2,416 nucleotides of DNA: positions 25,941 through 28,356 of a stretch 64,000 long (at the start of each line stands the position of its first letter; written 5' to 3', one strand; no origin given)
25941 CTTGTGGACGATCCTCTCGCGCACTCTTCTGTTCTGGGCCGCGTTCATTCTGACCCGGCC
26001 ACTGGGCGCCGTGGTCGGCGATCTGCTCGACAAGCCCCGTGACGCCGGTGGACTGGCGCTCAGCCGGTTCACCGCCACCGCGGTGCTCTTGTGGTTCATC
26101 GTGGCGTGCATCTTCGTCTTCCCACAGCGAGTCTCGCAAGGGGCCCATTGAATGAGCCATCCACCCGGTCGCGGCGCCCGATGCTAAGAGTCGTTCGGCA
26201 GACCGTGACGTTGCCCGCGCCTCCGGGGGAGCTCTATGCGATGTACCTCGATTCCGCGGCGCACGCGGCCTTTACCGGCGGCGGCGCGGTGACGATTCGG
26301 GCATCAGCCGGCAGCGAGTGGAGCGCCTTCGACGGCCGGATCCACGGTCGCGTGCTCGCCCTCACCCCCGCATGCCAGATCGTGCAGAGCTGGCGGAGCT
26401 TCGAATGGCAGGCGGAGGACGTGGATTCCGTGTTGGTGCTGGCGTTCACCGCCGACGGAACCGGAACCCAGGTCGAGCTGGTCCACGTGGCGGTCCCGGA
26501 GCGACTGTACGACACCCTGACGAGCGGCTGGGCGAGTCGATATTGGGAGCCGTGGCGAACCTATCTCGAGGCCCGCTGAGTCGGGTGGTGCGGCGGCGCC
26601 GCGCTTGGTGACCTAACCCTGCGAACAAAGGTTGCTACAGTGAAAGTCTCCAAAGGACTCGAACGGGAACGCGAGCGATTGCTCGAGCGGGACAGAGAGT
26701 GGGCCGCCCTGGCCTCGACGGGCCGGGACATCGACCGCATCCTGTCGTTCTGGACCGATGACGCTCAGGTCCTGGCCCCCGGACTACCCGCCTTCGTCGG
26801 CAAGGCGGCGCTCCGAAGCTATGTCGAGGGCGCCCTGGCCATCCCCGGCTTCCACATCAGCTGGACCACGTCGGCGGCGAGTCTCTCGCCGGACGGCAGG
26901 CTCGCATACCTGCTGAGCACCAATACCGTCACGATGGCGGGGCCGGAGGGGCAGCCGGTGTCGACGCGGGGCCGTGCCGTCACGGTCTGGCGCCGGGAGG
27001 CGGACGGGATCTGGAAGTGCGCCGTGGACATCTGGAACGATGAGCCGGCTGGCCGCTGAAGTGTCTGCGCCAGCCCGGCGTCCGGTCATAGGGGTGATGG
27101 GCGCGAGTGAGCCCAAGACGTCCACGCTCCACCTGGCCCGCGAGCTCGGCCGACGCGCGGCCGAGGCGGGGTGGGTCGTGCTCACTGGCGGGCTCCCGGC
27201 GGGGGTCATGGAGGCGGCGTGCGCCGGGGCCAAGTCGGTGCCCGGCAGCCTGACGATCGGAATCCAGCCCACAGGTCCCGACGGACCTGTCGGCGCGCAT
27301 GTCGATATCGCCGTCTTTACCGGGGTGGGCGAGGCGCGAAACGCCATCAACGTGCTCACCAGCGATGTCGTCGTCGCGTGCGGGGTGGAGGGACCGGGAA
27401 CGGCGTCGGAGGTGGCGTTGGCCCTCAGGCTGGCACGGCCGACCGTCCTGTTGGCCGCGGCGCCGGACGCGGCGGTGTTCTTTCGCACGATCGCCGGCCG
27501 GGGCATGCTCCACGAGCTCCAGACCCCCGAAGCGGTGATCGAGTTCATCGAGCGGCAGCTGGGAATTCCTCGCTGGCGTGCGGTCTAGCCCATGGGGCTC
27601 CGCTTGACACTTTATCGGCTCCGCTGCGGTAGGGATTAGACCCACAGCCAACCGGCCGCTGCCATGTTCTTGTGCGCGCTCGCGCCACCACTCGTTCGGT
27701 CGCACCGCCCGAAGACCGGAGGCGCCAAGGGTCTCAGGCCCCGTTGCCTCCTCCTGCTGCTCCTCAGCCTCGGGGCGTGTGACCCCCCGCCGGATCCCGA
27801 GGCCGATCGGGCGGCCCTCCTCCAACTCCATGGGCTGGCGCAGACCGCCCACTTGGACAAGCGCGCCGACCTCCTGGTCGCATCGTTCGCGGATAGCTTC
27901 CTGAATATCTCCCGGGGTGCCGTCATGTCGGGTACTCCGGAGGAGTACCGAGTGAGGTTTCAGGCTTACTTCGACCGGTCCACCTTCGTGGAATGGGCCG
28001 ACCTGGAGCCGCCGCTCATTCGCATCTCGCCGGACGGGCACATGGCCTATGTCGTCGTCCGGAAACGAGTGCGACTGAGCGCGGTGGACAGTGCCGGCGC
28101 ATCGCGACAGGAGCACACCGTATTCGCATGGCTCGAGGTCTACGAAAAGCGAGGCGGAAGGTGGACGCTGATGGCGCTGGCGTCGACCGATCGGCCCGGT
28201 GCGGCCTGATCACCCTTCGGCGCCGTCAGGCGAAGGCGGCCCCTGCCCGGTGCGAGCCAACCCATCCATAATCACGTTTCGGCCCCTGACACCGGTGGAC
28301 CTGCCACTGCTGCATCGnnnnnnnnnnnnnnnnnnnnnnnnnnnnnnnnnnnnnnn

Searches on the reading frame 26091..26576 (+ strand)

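Call 33: search_protein_families(library=pfam, proteins=[window:26091-26576:+], max_evalue=0.001)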
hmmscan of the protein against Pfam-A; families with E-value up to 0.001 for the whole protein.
window:26091-26576:+ (162 aa): 1 family
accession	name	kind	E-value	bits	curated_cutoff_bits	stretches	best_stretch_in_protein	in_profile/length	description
PF08327.17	AHSA1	-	5.4e-12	46.5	22.1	1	43-150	2-116/125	Activator of Hsp90 ATPase homolog 1-like protein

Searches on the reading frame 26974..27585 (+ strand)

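Call 33: search_protein_families(library=pfam, proteins=[window:26974-27585:+], max_evalue=0.001)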
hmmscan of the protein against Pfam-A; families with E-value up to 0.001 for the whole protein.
window:26974-27585:+ (204 aa): 1 family
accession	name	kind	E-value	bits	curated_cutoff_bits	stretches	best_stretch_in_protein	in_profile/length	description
PF18306.6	LDcluster4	-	1.3e-37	129.2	26.3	1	38-188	3-150/151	SLOG cluster4 family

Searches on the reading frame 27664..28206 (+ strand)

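Call 33: search_protein_families(library=pfam, proteins=[window:27664-28206:+], max_evalue=0.001)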
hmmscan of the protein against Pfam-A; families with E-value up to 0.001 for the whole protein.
window:27664-28206:+ (181 aa): 1 family
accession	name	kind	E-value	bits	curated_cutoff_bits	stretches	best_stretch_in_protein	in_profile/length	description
PF14534.12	DUF4440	-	1.4e-05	25.9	25.2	1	60-168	9-106/107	Domain of unknown function (DUF4440)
